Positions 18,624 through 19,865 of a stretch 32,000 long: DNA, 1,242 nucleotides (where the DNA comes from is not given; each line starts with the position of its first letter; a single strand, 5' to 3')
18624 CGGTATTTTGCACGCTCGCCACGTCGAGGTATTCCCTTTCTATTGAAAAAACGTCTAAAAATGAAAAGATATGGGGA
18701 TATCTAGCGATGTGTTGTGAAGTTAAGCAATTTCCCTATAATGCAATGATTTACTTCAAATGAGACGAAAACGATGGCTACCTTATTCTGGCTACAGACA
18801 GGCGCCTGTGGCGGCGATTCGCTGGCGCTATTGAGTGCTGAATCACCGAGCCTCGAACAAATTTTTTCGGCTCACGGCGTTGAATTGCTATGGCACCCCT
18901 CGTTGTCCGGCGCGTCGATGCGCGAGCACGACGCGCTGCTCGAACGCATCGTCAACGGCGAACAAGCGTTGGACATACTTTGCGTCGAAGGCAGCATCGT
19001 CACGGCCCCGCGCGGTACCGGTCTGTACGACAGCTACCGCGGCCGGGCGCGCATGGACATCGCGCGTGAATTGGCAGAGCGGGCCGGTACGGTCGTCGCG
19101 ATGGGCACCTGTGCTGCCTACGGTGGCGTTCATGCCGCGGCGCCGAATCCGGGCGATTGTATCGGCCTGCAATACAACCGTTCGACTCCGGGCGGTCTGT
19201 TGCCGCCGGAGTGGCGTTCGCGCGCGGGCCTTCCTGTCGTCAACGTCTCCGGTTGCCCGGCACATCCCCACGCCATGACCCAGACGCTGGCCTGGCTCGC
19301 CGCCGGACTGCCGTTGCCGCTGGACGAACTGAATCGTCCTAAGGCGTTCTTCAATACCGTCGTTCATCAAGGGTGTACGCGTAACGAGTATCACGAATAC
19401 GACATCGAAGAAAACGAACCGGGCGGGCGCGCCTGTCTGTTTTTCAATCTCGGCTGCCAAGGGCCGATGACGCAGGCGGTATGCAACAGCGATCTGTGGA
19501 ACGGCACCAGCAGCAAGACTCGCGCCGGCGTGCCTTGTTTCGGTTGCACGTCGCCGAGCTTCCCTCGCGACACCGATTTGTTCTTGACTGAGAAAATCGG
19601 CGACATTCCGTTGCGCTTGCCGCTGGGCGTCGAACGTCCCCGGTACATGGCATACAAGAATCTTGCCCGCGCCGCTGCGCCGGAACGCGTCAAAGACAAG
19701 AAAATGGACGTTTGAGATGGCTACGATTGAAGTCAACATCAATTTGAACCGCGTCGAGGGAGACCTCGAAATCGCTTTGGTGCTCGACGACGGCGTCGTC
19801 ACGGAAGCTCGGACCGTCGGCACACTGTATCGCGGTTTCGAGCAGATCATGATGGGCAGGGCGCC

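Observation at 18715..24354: Tat-less [NiFe]-hydrogenase operon ending in a PAS-GGDEF-EAL gene: candidate H2 to c-di-GMP sensing module (group 2c-like)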

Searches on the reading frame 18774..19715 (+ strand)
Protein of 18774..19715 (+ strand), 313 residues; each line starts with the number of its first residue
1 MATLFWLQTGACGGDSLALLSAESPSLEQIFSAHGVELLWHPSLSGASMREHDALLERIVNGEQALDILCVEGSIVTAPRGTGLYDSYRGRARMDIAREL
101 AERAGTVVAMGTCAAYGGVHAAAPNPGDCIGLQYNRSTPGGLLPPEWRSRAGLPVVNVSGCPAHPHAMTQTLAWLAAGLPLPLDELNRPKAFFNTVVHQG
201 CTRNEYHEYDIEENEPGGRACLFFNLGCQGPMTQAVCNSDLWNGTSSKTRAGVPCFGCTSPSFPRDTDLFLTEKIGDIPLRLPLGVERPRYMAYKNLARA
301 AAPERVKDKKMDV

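Call 6: search_protein_families(library=pfam, proteins=[window:18774-19715:+])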
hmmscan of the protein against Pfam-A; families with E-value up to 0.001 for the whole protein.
window:18774-19715:+ (313 aa): 2 families
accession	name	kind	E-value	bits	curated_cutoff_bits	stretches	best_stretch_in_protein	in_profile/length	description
PF01058.29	Oxidored_q6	-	4.1e-25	88.4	27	1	12-173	1-126/128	NADH ubiquinone oxidoreductase, 20 Kd subunit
PF14720.11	NiFe_hyd_SSU_C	-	5.2e-24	84.9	27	1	193-270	1-79/80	NiFe/NiFeSe hydrogenase small subunit C-terminal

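Call 7: search_protein_families(library=ncbifam, proteins=[window:18774-19715:+])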
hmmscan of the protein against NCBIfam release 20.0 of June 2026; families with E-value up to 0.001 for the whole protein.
window:18774-19715:+ (313 aa): 5 families
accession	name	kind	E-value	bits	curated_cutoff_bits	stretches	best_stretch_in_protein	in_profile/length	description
NF045520.1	H2_NiFeSe_small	exception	3.3e-34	118.7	470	1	3-270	41-311/314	NiFeSe hydrogenase small subunit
TIGR00391.1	hydA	subfamily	1.6e-32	113.1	179.5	1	5-265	54-303/365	hydrogenase small subunit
NF007779.0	PRK10468.1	equivalog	1.7e-25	89.8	659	1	4-259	51-296/372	hydrogenase 2 small subunit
NF045875.1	F420_non_VhuG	exception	8.8e-05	21.9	450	0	95-121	69-95/286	F420-non-reducing hydrogenase subunit VhuG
TIGR03294.1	FrhG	equivalog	0.00079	19.2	245.5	0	93-172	67-137/228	coenzyme F420 hydrogenase subunit gamma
